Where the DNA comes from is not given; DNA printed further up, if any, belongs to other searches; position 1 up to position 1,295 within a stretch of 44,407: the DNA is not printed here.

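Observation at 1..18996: GH88 plus GH78-like locus with no recognisable polysaccharide lyase; several unknown secreted proteins are lyase candidates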

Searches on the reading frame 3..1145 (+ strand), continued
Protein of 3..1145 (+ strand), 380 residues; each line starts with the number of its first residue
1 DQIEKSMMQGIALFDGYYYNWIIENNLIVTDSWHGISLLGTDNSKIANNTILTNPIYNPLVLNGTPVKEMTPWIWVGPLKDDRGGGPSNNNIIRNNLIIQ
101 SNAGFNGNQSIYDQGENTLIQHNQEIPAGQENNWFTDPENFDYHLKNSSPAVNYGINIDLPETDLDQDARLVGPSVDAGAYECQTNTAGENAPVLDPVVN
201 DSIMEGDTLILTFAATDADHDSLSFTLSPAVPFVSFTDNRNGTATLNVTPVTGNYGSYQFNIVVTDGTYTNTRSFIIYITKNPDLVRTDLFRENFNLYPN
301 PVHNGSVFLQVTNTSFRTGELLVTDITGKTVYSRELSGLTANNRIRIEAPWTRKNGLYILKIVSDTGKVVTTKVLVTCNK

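Call 42: find_related_loci(query=A2, collection=genome_contigs, flank=10000)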
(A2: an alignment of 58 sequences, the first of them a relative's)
Query A2 (660 aa) in genome_contigs; peptide patterns used: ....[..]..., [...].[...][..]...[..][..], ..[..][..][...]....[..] (x = any residue, [..] = any of these).
600 stretches matched a pattern (row limit reached: there are more); 310 encode a relative of the query (tblastn E <= 1e-3); the best 80 are kept; 80 distinct loci.
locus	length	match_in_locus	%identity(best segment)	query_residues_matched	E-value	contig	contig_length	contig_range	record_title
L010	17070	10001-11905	55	11-643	0e+0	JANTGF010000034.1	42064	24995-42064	MAG: Bacteroidales bacterium isolate bin1005 c_000000000464, whole genome shotgun sequence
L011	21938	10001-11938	44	1-646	1e-180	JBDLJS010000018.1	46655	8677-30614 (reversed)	MAG: Bacteroidota bacterium isolate MAG106 MAG106_18, whole genome shotgun sequence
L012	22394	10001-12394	36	27-564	3e-95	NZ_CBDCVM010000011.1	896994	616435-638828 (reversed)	MAG: Reichenbachiella sp. isolate 0aae0929-32bb-426d-91f0-afec398d2a93 contig_11, whole genome shotgun sequence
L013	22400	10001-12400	34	27-658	3e-93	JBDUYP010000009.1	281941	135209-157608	MAG: Cyclobacteriaceae bacterium isolate CB.61.F.B1_116_20 CB_61_F_B1_116_20_000000000009, whole genome shotgun sequence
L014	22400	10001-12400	33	27-658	6e-93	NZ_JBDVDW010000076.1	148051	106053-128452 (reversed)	MAG: Reichenbachiella sp. isolate CB.54.F.C2_137_011 CB_54_F_C2_137_011_000000000076, whole genome shotgun sequence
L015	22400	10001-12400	36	27-564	2e-92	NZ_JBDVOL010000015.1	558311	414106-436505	MAG: Reichenbachiella sp. isolate LC.101.F.A3_199_15 LC_101_F_A3_199_15_000000000015, whole genome shotgun sequence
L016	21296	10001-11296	38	12-475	6e-88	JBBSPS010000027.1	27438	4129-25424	MAG: Bacteroidia bacterium isolate LS6_sbin.61 LS6_sbin.61_K_1760614_L_27438_cov_10.0070, whole genome shotgun sequence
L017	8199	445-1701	37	13-465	6e-87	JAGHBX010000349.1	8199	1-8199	MAG: Planctomycetota bacterium isolate AUK267 PB_MBMC_221_c_000000000497, whole genome shotgun sequence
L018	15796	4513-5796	37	2-462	2e-84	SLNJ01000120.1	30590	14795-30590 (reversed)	MAG: Opitutales bacterium isolate CSSed165cm_401 CSSed16-5cm-2354, whole genome shotgun sequence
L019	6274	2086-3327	38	11-462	3e-84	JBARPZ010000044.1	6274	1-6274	MAG: Sedimentisphaerales bacterium isolate MFD13424_ilm_asm_bin26 k127_314908, whole genome shotgun sequence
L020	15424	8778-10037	37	2-462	2e-84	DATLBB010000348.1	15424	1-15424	MAG TPA_asm: Sedimentisphaerales bacterium isolate SMAG_U14287 k141_270216, whole genome shotgun sequence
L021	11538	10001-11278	37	7-462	5e-83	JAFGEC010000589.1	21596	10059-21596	MAG: candidate division KSB1 bacterium isolate Zod_Metabat.1209 k87_10808093, whole genome shotgun sequence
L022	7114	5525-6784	37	2-462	2e-82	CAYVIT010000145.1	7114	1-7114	MAG TPA_asm: uncultured Pirellulales bacterium isolate binchicken_co196_99 genome assembly, contig: NODE_14122_length_71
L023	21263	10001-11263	37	7-462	3e-80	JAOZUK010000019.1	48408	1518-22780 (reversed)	MAG: Bacteroidales bacterium isolate GMC8.maxbin2.069_sub GMC8_227_length_48408_cov_23.528654, whole genome shotgun sequ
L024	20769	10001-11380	36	2-462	2e-80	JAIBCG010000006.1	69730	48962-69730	MAG: Saprospiraceae bacterium isolate SSF17 NODE_77_length_69730_cov_8.315274, whole genome shotgun sequence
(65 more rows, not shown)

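Call 61: predict_structure(alignment_id=A2)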
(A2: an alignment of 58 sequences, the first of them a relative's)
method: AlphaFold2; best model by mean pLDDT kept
length: 660 residues; sequences in the alignment: 58
mean_pLDDT: 90.9   pTM: 0.80
mean pLDDT of the five models: 90.9, 90.9, 89.4, 89.2, 88.5
residues with pLDDT >= 90: 474; 70-90: 151; 50-70: 20; < 50: 15
segments of 3 or more residues with pLDDT < 50: 237-241, 567-572
pLDDT, mean of each block of 10 residues (from residue 1): 72 81 86 98 98 97 98 98 97 96 98 98 94 98 99 93 96 98 98 98 97 97 98 63 72 85 94 98 93 95 98 96 97 95 88 95 88 98 84 96 96 97 96 93 91 91 75 88 94 93 96 97 97 89 94 92 61 69 86 78 89 84 86 88 82 80
secondary structure, 60 per line:
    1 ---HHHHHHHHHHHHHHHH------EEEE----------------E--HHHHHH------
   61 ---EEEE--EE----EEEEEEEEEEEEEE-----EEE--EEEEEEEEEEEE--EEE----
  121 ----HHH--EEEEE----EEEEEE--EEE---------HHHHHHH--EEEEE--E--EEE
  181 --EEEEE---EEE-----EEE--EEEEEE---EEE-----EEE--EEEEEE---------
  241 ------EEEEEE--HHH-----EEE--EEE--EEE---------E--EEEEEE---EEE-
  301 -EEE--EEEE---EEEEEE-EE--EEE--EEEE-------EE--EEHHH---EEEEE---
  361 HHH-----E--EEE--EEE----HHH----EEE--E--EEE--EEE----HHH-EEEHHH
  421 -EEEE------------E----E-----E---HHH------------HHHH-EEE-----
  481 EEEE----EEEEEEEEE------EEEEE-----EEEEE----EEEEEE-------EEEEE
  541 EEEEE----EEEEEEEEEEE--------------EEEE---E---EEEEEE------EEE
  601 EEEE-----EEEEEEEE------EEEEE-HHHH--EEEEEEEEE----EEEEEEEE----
elements in order: H4-19 E26-29 H49-54 E64-67 E76-89 E95-97 E100-111 E114-116 E130-134 E139-144 E147-149 H159-165 E168-172 E178-180 E183-187 E191-193 E199-201 E204-209 E213-215 E221-223 E226-231 E247-252 E263-265 E268-270 E273-275 E288-293 E297-299 E302-304 E307-310 E314-319 E325-327 E330-333 E353-357 E372-374 E377-379 E391-393 E399-401 E404-406 E415-417 E422-425 H468-471 E473-475 E481-484 E489-497 E504-508 E514-518 E523-528 E536-545 E550-560 E575-578 E586-591 E598-604 E610-617 E624-628 H630-633 E636-644 E649-656

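Call 67: fold_search(model_id=the predicted structure, library=pdb)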
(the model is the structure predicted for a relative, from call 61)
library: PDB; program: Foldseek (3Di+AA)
matches with E <= 10: 1986; with E <= 0.001: 602
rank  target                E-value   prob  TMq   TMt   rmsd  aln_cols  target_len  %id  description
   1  1ya5_A                5.1e-08  1.00  0.14  0.38  12.5       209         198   15  Crystal structure of the titin domains z1z2 in complex with telethonin (released 2005-12-20)
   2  3mtr_A                7.3e-08  1.00  0.12  0.37  14.4       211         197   12  Crystal structure of the Ig5-FN1 tandem of human NCAM (released 2010-06-23)
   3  3mtr_B                1.0e-07  1.00  0.12  0.37  14.7       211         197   12  Crystal structure of the Ig5-FN1 tandem of human NCAM (released 2010-06-23)
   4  2yd5                  1.1e-07  1.00  0.13  0.38  18.0       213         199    9  Crystal structure of the N-terminal Ig1-2 module of Human Receptor Protein Tyrosine Phosphatase LAR (released 2011-04-13)
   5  6sdb_B                1.9e-07  1.00  0.12  0.38  16.4       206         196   14  Chimeric titin Z1Z2 functionalized with a KLER exogenous peptide from decorin (released 2019-09-18)
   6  4pbw_F                1.9e-07  1.00  0.13  0.40  17.8       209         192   12  Crystal structure of chicken receptor protein tyrosine phosphatase sigma in complex with TrkC (released 2014-11-12)
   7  4pbv_C                1.9e-07  1.00  0.13  0.39  17.9       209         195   13  Crystal structure of chicken receptor protein tyrosine phosphatase sigma in complex with TrkC (released 2014-11-12)
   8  2a38_A                2.0e-07  1.00  0.13  0.41  13.6       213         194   14  Crystal structure of the N-Terminus of titin (released 2006-06-24)
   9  2yd6                  2.0e-07  1.00  0.13  0.39  17.0       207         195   10  Crystal structure of the N-terminal Ig1-2 module of Human Receptor Protein Tyrosine Phosphatase Delta (released 2011-04-13)
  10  6kqt_A                2.4e-07  1.00  0.32  0.34   9.3       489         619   11  Crystal Structure of GH136 lacto-N-biosidase from Eubacterium ramulus - native protein (released 2020-06-10)
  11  3pxj_A                2.4e-07  1.00  0.13  0.37  17.2       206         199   13  Tandem Ig repeats of Dlar (released 2011-03-23)
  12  1ya5_B                2.9e-07  1.00  0.14  0.38  12.8       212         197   16  Crystal structure of the titin domains z1z2 in complex with telethonin (released 2005-12-20)
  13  3pxh                  3.4e-07  1.00  0.13  0.40  17.8       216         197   10  Tandem Ig domains of tyrosine phosphatase LAR (released 2011-03-23)
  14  2xyc                  3.5e-07  1.00  0.12  0.26  13.7       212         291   12  CRYSTAL STRUCTURE OF NCAM2 IGIV-FN3I (released 2011-02-23)
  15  4pbw_D                3.7e-07  1.00  0.13  0.40  17.7       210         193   12  Crystal structure of chicken receptor protein tyrosine phosphatase sigma in complex with TrkC (released 2014-11-12)
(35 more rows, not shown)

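Call 70: search_protein_families(library=pfam, proteins=[L006:668-1426:-, L006:1522-2604:-], max_evalue=0.001)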
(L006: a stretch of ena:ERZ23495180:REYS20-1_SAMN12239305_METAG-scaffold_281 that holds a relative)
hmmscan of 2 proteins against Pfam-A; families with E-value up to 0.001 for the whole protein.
L006:668-1426:- (252 aa): 1 family
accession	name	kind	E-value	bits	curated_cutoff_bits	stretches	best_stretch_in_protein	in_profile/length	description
PF02585.22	PIG-L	-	5.9e-27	95.2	28.2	1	40-160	1-128/129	GlcNAc-PI de-N-acetylase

L006:1522-2604:- (360 aa): 1 family
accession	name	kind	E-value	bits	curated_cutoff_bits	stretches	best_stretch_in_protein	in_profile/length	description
PF01208.23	URO-D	-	1.7e-30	106.7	23.9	1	113-358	100-345/346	Uroporphyrinogen decarboxylase (URO-D)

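Call 93: search_dna_similar(query=P0122, collection=phages, mode=protein, max_evalue=0.001, max_rows=15)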
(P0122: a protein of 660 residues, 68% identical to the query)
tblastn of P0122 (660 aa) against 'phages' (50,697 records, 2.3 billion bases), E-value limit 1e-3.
No match.

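Call 94: search_protein_families(library=pfam, proteins=[L002:11137-12021:-, L002:12005-12970:-, L002:13188-15626:+, L002:8134-8928:+, L002:7060-8094:+, L002:6211-7053:+, L002:5136-6179:+, L002:3145-4149:-, L002:1194-2660:-, L002:79-1158:-], max_evalue=0.001)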
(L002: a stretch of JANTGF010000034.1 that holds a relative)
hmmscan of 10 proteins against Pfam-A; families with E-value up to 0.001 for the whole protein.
L002:11137-12021:- (294 aa): 1 family
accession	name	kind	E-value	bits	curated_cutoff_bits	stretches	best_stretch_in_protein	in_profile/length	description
PF03706.18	LPG_synthase_TM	-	3.1e-31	109.4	33.4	1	13-273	3-301/302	Lysylphosphatidylglycerol synthase TM region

L002:12005-12970:- (321 aa): 2 families
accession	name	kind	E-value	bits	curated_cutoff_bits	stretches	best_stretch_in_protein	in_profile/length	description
PF00535.33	Glycos_transf_2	-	1.9e-28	99.9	23.3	1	8-164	1-159/168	Glycosyl transferase family 2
PF13641.12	Glyco_tranf_2_3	-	0.00084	19.8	27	0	5-121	1-119/230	Glycosyltransferase like family 2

L002:13188-15626:+ (812 aa): 0 families

L002:8134-8928:+ (264 aa): 4 families
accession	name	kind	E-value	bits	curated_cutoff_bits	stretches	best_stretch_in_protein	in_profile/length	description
PF13561.12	adh_short_C2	-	9.2e-58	196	27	1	20-253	6-235/236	Enoyl-(Acyl carrier protein) reductase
PF00106.31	adh_short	-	2.8e-55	187.3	26.6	1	11-201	1-190/195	short chain dehydrogenase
PF08659.16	KR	-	1.5e-15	58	22.6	1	12-173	2-162/180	KR domain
PF23441.1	SDR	-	4.8e-06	26.6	27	1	8-195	5-196/258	SDR-like rossmann domain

L002:7060-8094:+ (344 aa): 1 family
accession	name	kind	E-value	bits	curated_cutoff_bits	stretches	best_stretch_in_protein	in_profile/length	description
PF00294.29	PfkB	-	2.7e-34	119.3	25.8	1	3-315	2-289/302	pfkB family carbohydrate kinase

L002:6211-7053:+ (280 aa): 1 family
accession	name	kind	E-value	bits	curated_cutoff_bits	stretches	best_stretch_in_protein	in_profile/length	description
PF04962.18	KduI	-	3.3e-27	95.9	23.9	1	74-265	44-248/262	KduI/IolB family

L002:5136-6179:+ (347 aa): 4 families
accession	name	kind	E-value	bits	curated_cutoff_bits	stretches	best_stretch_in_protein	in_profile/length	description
PF00532.27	Peripla_BP_1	-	8e-32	111.3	22.2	1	70-337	3-278/281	Periplasmic binding proteins and sugar binding domain of LacI family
PF13377.12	Peripla_BP_3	-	5.8e-29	101.7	26.5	1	179-342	1-167/167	Periplasmic binding protein-like domain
PF13407.12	Peripla_BP_4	-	1e-20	74.8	35.1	1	71-313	1-249/258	Periplasmic binding protein domain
PF00356.27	LacI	-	2e-09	37.5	27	1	12-57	1-46/46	Bacterial regulatory proteins, lacI family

L002:3145-4149:- (334 aa): 1 family
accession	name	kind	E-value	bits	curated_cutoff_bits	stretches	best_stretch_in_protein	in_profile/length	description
PF03480.18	DctP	-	8.4e-83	278.4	23.4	1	40-318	2-284/286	Bacterial extracellular solute-binding protein, family 7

L002:1194-2660:- (488 aa): 1 family
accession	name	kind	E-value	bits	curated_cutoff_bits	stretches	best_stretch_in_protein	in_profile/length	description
PF06808.19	DctM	-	6.5e-113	378.1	23.8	1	10-477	1-413/413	Tripartite ATP-independent periplasmic transporter, DctM component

L002:79-1158:- (359 aa): 1 family
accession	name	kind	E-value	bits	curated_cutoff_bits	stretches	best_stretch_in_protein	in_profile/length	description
PF01208.23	URO-D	-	7.5e-29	101.3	23.9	1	112-357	99-344/346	Uroporphyrinogen decarboxylase (URO-D)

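Call 95: search_solved_structures(query=L002:13188-15626:+, max_evalue=1, show_alignments=0)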
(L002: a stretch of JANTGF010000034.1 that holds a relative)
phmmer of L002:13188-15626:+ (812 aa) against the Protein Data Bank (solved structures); distinct sequences matched with E-value up to 1: 1.
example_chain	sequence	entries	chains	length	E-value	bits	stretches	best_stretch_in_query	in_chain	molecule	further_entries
6i7v_D7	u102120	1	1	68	0.23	12.8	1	95-139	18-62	50S ribosomal protein L31 type B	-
